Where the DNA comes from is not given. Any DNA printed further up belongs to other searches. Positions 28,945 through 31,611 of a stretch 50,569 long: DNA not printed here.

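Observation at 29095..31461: ActF (alternative complex III) and NarK (nitrate/nitrite transporter) encoded as one polypeptide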

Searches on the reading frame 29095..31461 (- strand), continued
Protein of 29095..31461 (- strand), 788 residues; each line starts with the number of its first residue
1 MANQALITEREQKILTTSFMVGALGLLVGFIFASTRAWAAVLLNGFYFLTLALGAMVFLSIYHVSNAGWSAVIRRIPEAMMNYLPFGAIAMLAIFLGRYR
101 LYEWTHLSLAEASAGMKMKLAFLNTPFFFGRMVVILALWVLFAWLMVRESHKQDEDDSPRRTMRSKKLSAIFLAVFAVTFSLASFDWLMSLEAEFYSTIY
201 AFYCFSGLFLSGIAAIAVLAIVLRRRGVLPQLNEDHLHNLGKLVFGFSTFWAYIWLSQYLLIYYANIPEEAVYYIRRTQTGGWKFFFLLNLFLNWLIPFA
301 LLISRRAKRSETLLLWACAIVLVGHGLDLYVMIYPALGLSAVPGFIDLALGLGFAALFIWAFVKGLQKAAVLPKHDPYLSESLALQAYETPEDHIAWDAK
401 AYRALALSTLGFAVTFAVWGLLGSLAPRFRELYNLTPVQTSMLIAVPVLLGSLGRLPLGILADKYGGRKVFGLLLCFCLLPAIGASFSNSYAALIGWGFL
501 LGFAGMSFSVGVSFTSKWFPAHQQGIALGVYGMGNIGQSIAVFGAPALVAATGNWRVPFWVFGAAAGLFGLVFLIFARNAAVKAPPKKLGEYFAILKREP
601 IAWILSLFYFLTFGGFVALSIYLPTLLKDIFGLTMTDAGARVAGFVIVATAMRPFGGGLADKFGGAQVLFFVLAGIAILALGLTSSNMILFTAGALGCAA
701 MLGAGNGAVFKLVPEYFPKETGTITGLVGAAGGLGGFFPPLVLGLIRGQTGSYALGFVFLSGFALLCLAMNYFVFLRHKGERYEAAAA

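Call 7: find_homologous_proteins(query=window:29095-31461:-, max_evalue=1e-10)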
Query window:29095-31461:- (788 aa): 1804 proteins with E <= 1e-10 among 8000 candidates; the best 120 are listed.
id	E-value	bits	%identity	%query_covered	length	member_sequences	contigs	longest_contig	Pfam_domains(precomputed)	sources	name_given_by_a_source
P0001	0.0e+0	1725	100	100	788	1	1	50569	PF07690.22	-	-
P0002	0.0e+0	1524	94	93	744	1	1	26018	PF07690.22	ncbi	-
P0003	0.0e+0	1522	86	100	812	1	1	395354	PF07690.22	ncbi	ncbi:MAG: MFS transporter [Acidobacteriota bacterium]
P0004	0.0e+0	1514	86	100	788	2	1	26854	PF07690.22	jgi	jgi:NNP family nitrate/nitrite transporter-like MFS transporter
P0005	0.0e+0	1447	82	100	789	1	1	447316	PF07690.22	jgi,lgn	jgi:NNP family nitrate/nitrite transporter-like MFS transporter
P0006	0.0e+0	1264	71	99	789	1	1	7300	PF06779.21,PF07690.22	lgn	-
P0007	0.0e+0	1255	72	99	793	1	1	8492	PF07690.22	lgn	-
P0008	0.0e+0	1244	72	97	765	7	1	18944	PF06779.21,PF07690.22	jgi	jgi:NNP family nitrate/nitrite transporter-like MFS transporter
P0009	0.0e+0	1236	71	100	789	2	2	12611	PF07690.22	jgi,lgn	jgi:NNP family nitrate/nitrite transporter-like MFS transporter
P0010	0.0e+0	1233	70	100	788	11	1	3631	PF07690.22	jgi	jgi:NNP family nitrate/nitrite transporter-like MFS transporter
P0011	0.0e+0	1232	71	100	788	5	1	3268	PF07690.22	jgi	jgi:NNP family nitrate/nitrite transporter-like MFS transporter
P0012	0.0e+0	1230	71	100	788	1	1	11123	PF07690.22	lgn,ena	-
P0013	0.0e+0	1229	71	100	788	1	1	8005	PF07690.22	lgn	-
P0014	0.0e+0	1226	71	100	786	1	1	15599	PF07690.22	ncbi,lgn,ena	-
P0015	0.0e+0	1223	70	100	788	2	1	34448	PF07690.22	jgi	jgi:MFS transporter, NNP family, nitrate/nitrite transporter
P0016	0.0e+0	1222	70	100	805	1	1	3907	PF07690.22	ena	-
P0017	0.0e+0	1212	70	100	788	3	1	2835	PF07690.22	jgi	jgi:NNP family nitrate/nitrite transporter-like MFS transporter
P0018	0.0e+0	1206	69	100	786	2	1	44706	PF06779.21,PF07690.22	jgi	jgi:NNP family nitrate/nitrite transporter-like MFS transporter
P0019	0.0e+0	1206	70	100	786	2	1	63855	PF07690.22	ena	-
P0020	0.0e+0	1205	69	100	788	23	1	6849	PF07690.22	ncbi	-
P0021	0.0e+0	1204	70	99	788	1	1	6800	PF07690.22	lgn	-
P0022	0.0e+0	1204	69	100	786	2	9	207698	PF07690.22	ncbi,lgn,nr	ncbi:MAG TPA: nitrate/nitrite transporter [Blastocatellia bacterium]|nr:nitrate/nitrite transporter 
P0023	0.0e+0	1203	69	98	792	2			PF07690.22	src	-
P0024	0.0e+0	1203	69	100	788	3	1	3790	PF07690.22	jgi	-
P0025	0.0e+0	1201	69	100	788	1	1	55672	PF07690.22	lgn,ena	-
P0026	0.0e+0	1194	68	99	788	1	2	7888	PF07690.22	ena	-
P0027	0.0e+0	1192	68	100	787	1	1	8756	PF07690.22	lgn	-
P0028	0.0e+0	1192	69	99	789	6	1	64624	PF07690.22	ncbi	ncbi:MAG: MFS transporter [Blastocatellia bacterium]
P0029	0.0e+0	1191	68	100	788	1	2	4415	PF07690.22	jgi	jgi:NNP family nitrate/nitrite transporter-like MFS transporter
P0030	0.0e+0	1189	68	100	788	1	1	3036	PF07690.22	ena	-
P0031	0.0e+0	1186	68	100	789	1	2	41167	PF07690.22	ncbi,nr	ncbi:MAG: NarK/NasA family nitrate transporter [Blastocatellia bacterium]|nr:NarK/NasA family nitrat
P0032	0.0e+0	1185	69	100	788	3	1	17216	PF07690.22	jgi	jgi:NNP family nitrate/nitrite transporter-like MFS transporter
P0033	0.0e+0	1179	67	100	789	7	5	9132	PF07690.22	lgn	-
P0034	0.0e+0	1176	69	100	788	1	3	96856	PF07690.22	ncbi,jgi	jgi:NNP family nitrate/nitrite transporter-like MFS transporter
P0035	0.0e+0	1174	68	100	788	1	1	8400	PF07690.22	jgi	jgi:MFS transporter, NNP family, nitrate/nitrite transporter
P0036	0.0e+0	1171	67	100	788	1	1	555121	PF07690.22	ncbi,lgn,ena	-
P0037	0.0e+0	1168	69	97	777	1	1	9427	PF07690.22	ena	-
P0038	0.0e+0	1163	67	100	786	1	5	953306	PF07690.22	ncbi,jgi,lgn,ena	jgi:NNP family nitrate/nitrite transporter-like MFS transporter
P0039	0.0e+0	1157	68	99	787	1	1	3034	PF07690.22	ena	-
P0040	0.0e+0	1156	65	100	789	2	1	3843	PF07690.22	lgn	-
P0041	0.0e+0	1155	66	100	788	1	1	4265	PF07690.22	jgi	jgi:NNP family nitrate/nitrite transporter-like MFS transporter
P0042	0.0e+0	1151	67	99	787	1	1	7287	PF07690.22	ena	-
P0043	0.0e+0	1145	67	100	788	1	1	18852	PF07690.22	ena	-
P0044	0.0e+0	1143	67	100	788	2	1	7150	PF07690.22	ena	-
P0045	0.0e+0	1143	66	100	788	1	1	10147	PF07690.22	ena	-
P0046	0.0e+0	1143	66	100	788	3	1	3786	PF07690.22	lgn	-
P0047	0.0e+0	1139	68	99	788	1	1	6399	PF07690.22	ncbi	ncbi:MAG: MFS transporter [Pyrinomonadaceae bacterium]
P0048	0.0e+0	1137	67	99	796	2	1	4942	PF07690.22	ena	-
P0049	0.0e+0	1137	68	99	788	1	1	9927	PF07690.22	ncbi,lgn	-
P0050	0.0e+0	1136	68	99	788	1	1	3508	PF07690.22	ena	-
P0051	0.0e+0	1135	66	100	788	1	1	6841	PF07690.22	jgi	jgi:NNP family nitrate/nitrite transporter-like MFS transporter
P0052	0.0e+0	1134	67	99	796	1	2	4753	PF07690.22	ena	-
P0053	0.0e+0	1134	66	100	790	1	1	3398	PF07690.22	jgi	jgi:NNP family nitrate/nitrite transporter-like MFS transporter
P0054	0.0e+0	1133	67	99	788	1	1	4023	PF07690.22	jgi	jgi:NNP family nitrate/nitrite transporter-like MFS transporter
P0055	0.0e+0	1133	67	99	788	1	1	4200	PF07690.22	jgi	jgi:NNP family nitrate/nitrite transporter-like MFS transporter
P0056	0.0e+0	1130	66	99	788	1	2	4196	PF07690.22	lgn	-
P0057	0.0e+0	1130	67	99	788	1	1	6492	PF07690.22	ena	-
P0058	0.0e+0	1129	66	99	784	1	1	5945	PF07690.22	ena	-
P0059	0.0e+0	1129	66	100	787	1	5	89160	PF07690.22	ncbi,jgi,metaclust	metaclust:\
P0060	0.0e+0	1128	67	99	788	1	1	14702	PF07690.22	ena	-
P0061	0.0e+0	1127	67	97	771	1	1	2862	PF07690.22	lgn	-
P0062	0.0e+0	1126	65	100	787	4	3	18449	PF07690.22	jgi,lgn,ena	-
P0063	0.0e+0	1126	66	99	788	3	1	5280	PF07690.22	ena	-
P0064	0.0e+0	1126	67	99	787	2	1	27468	PF07690.22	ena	-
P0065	0.0e+0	1125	66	100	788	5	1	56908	PF07690.22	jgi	jgi:NNP family nitrate/nitrite transporter-like MFS transporter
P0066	0.0e+0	1123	65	99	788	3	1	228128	PF07690.22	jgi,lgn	jgi:NNP family nitrate/nitrite transporter-like MFS transporter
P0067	0.0e+0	1123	65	99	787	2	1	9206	PF07690.22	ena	-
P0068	0.0e+0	1123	65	100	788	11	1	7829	PF07690.22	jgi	jgi:NNP family nitrate/nitrite transporter-like MFS transporter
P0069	0.0e+0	1122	66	99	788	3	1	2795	PF07690.22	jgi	jgi:MFS transporter, NNP family, nitrate/nitrite transporter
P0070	0.0e+0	1121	65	100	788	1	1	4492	PF07690.22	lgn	-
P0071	0.0e+0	1120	64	100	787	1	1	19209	PF07690.22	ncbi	ncbi:MAG: MFS transporter [Acidobacteriota bacterium]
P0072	0.0e+0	1119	66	99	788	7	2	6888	PF07690.22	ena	-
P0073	0.0e+0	1119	64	100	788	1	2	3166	PF07690.22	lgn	-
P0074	0.0e+0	1118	65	100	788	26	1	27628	PF07690.22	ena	-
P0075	0.0e+0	1117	66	99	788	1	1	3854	PF07690.22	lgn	-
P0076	0.0e+0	1117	65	100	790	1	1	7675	PF12832.14,PF07690.22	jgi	jgi:NNP family nitrate/nitrite transporter-like MFS transporter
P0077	0.0e+0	1116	64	100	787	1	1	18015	PF07690.22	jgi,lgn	jgi:NNP family nitrate/nitrite transporter-like MFS transporter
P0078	0.0e+0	1114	65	99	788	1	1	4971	PF06779.21,PF07690.22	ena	-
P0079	0.0e+0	1113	67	97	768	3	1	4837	PF07690.22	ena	-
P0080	0.0e+0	1111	64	99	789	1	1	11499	PF07690.22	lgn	-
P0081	0.0e+0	1111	65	99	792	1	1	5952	PF07690.22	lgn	-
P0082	0.0e+0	1109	65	100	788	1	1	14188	PF07690.22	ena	-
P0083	0.0e+0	1109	66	100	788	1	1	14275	PF07690.22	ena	-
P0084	0.0e+0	1107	65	99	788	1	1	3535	PF07690.22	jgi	jgi:MFS transporter, NNP family, nitrate/nitrite transporter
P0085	0.0e+0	1106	65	100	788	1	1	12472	PF07690.22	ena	-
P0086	0.0e+0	1106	66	99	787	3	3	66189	PF07690.22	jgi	jgi:NNP family nitrate/nitrite transporter-like MFS transporter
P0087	0.0e+0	1104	64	99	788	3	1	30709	PF12832.14,PF07690.22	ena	-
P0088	0.0e+0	1104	64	99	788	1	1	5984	PF07690.22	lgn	-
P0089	0.0e+0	1103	64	100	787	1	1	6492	PF07690.22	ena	-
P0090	0.0e+0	1102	64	100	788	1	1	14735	PF07690.22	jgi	jgi:NNP family nitrate/nitrite transporter-like MFS transporter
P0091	0.0e+0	1102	65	100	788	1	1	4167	PF07690.22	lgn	-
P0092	0.0e+0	1101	65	99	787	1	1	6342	PF06779.21,PF07690.22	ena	-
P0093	0.0e+0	1101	65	100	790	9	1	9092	PF07690.22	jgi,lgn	-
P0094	0.0e+0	1099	65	99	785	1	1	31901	PF07690.22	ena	-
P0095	0.0e+0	1099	65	100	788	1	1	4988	PF07690.22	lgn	-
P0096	0.0e+0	1099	64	100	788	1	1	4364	PF12832.14,PF07690.22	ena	-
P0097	0.0e+0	1095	67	96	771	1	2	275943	PF07690.22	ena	-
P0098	0.0e+0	1093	65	97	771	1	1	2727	PF07690.22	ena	-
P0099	0.0e+0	1093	63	100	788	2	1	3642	PF07690.22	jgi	jgi:NNP family nitrate/nitrite transporter-like MFS transporter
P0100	0.0e+0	1092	64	100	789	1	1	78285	PF07690.22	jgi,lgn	-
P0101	0.0e+0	1092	65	99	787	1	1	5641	PF07690.22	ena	-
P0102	0.0e+0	1092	65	100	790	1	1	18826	PF07690.22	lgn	-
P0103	0.0e+0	1091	63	100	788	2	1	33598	PF07690.22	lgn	-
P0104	0.0e+0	1090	64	100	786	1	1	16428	PF07690.22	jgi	jgi:NNP family nitrate/nitrite transporter-like MFS transporter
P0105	0.0e+0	1090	64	100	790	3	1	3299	PF07690.22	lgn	-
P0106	0.0e+0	1090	65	99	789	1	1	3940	PF07690.22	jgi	jgi:MFS transporter, NNP family, nitrate/nitrite transporter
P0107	0.0e+0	1089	64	99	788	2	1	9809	PF06779.21,PF12832.14,PF07690.22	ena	-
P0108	0.0e+0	1088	63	100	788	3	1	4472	PF07690.22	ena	-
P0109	0.0e+0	1087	66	96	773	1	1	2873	PF07690.22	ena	-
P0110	0.0e+0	1086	64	99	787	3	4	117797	PF07690.22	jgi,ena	-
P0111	0.0e+0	1082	65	97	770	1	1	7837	PF07690.22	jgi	jgi:NNP family nitrate/nitrite transporter-like MFS transporter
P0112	0.0e+0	1073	65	97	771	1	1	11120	PF07690.22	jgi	jgi:NNP family nitrate/nitrite transporter-like MFS transporter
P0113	0.0e+0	1070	62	100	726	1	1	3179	PF07690.22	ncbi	-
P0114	0.0e+0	1067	63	100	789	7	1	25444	PF07690.22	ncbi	-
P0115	0.0e+0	1063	63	100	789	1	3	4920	PF07690.22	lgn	-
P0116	0.0e+0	1058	63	100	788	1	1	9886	PF07690.22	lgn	-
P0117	0.0e+0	1057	64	99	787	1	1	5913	PF07690.22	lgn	-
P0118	0.0e+0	1055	64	100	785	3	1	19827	PF07690.22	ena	-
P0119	0.0e+0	1053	60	100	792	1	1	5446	PF07690.22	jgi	-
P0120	0.0e+0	1051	62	100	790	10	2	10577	PF07690.22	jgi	jgi:NNP family nitrate/nitrite transporter-like MFS transporter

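Call 22: find_related_loci(query=A1, collection=genome_contigs, flank=10000)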
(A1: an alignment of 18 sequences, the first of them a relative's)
Query A1 (788 aa) in genome_contigs; peptide patterns used: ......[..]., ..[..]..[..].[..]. (x = any residue, [..] = any of these).
443 stretches matched a pattern; 433 encode a relative of the query (tblastn E <= 1e-3); the best 80 are kept; 80 distinct loci.
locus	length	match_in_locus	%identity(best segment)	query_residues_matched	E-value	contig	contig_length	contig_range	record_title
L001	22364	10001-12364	86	1-788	0e+0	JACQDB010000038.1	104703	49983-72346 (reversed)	MAG: Acidobacteria bacterium isolate NC_groundwater_983_Pr1_S-0.65um_53_22 Montesol18_Sp65_coassembly_scaffold_327666, w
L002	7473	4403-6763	71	1-788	0e+0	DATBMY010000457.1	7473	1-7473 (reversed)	MAG TPA_asm: Blastocatellia bacterium isolate SMAG_U4010 k141_1846553, whole genome shotgun sequence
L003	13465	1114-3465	71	3-788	0e+0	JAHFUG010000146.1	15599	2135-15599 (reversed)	MAG: Blastocatellia bacterium isolate nzgw74 NODE_244_length_15600_cov_9.658440, whole genome shotgun sequence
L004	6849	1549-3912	69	1-788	0e+0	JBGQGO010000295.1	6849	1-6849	MAG: Blastocatellia bacterium isolate OBJ2_061818_090_26 k141_1103857_length_6849_cov_18.3555, whole genome shotgun sequ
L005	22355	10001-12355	70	1-786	0e+0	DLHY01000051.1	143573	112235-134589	MAG TPA_asm: Chloracidobacterium sp. UBA7656 UBA7656_contig_1741, whole genome shotgun sequence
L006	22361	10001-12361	70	1-787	0e+0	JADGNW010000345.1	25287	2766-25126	MAG: Blastocatellia bacterium isolate Chersky_418 k127_12950188, whole genome shotgun sequence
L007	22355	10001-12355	69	1-786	0e+0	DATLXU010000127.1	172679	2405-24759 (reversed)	MAG TPA_asm: Blastocatellia bacterium isolate SMAG_U13254 k141_376378, whole genome shotgun sequence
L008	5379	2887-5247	68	1-788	0e+0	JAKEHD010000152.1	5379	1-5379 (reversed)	MAG: Blastocatellia bacterium isolate PMV_6.28 PMV_6.28.k101_222659, whole genome shotgun sequence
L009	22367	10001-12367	68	1-788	0e+0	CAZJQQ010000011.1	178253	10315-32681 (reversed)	MAG TPA_asm: uncultured Clostridia bacterium isolate SRP119689_co1_191 genome assembly, contig: NODE_47_length_178253_co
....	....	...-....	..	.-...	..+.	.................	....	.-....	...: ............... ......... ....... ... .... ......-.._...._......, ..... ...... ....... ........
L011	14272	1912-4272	69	1-788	0e+0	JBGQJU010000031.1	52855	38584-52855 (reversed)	MAG: Pyrinomonadaceae bacterium isolate OBJ2_061818_070_16 k141_1088411_length_52855_cov_10.0000, whole genome shotgun s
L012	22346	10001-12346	69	1-782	0e+0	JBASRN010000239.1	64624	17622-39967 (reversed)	MAG: Blastocatellia bacterium isolate MFD13521_ilm_asm_bin1 k127_200880, whole genome shotgun sequence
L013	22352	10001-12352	67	1-785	0e+0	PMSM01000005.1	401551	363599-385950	MAG: Blastocatellia bacterium isolate palsa_120 73.20110700_P1D.8_contig_111, whole genome shotgun sequence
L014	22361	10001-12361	66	1-788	0e+0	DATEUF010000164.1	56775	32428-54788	MAG TPA_asm: Pyrinomonadaceae bacterium isolate SMAG_U8334 k141_3247263, whole genome shotgun sequence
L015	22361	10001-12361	66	1-788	0e+0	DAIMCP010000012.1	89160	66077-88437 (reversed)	MAG TPA_asm: Pyrinomonadaceae bacterium isolate CTOTU26094 NODE_44_length_89160_cov_7.110880, whole genome shotgun seque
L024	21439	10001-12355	61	1-785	0e+0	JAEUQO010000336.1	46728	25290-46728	MAG: Acidobacteria bacterium isolate new MAG-253 k141_1919832, whole genome shotgun sequence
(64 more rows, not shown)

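Call 24: search_protein_representatives(protein=window:29095-31461:-)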
Query: 788 residues. Proteins with E-value up to 0.001 (for the whole library): 11553; up to 1e-10: 5901; up to 1e-30: 1563. The best 150 are listed.
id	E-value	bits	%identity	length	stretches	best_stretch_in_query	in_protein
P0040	0.0e+00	1155.7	65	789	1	3-784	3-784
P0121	4.1e-140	484.9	63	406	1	402-787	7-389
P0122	3.2e-124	432.3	57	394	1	400-777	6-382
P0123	2.7e-114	399.6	55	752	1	402-777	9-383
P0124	5.1e-113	395.3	68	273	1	2-273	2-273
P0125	2.1e-111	390.0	50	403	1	10-390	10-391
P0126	3.2e-111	389.4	49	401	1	399-777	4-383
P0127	1.5e-109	383.8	47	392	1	5-386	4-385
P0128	2.5e-108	379.8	67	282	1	289-549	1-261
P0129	1.0e-107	377.8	54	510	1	403-777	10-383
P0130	6.3e-103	361.9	48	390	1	6-383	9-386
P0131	4.7e-101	355.8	54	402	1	400-768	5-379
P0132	1.6e-100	354.0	51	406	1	402-773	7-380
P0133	6.2e-98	345.4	46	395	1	399-788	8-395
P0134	3.0e-97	343.2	52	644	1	404-769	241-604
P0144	1.2e-90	321.3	49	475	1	400-768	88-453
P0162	3.1e-81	290.2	48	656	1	400-766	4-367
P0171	4.0e-77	276.6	44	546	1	390-784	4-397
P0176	1.9e-76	274.4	48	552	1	415-752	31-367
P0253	2.3e-65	237.7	33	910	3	401-760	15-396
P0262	1.5e-64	235.0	39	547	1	405-778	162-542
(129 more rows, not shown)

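Call 31: find_encoding_contigs(protein=P0038, flank=10000, max_places=3)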
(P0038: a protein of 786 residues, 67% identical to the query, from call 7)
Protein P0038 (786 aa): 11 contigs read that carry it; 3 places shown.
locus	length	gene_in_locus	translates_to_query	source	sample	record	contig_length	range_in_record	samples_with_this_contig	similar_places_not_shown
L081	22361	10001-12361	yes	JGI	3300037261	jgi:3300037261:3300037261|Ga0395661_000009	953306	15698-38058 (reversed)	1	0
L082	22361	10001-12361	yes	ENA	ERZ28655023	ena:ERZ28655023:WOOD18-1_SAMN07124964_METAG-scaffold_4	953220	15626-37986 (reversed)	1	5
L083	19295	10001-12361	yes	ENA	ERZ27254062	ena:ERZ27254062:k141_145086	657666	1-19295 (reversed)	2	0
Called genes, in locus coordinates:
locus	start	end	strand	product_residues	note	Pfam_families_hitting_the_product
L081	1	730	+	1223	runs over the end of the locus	PF00384:Molybdopterin, PF28599:NarG_dom_V, PF01568:Molydop_binding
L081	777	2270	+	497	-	PF12797:Fer4_2 (faint), PF12837:Fer4_6 (faint), PF12838:Fer4_7 (weak), PF13237:Fer4_10, PF13247:Fer4_11, PF14711:Nitr_red_bet_C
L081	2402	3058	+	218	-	-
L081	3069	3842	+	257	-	PF02665:Nitrate_red_gam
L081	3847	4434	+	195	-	PF02085:Cytochrom_CIII (faint), PF14522:Cytochrome_C7 (weak), PF14537:Cytochrom_c3_2 (weak)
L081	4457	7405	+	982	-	PF04879:Molybdop_Fe4S4, PF13183:Fer4_8 (faint), PF13187:Fer4_9 (faint), PF13237:Fer4_10 (faint), PF00384:Molybdopterin, PF12838:Fer4_7 (weak), PF13247:Fer4_11 (weak)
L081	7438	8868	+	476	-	PF03916:NrfD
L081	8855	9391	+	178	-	PF11821:ActD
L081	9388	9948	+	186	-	PF00034:Cytochrom_C, PF13442:Cytochrome_CBB3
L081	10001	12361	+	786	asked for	PF07690:MFS_1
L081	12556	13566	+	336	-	PF03595:SLAC1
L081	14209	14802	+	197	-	PF01814:Hemerythrin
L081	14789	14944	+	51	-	-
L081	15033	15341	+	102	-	-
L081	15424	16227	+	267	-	PF13565:HTH_32 (weak), PF13276:HTH_21 (weak), PF13683:rve_3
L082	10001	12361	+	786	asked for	PF07690:MFS_1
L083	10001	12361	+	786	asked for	PF07690:MFS_1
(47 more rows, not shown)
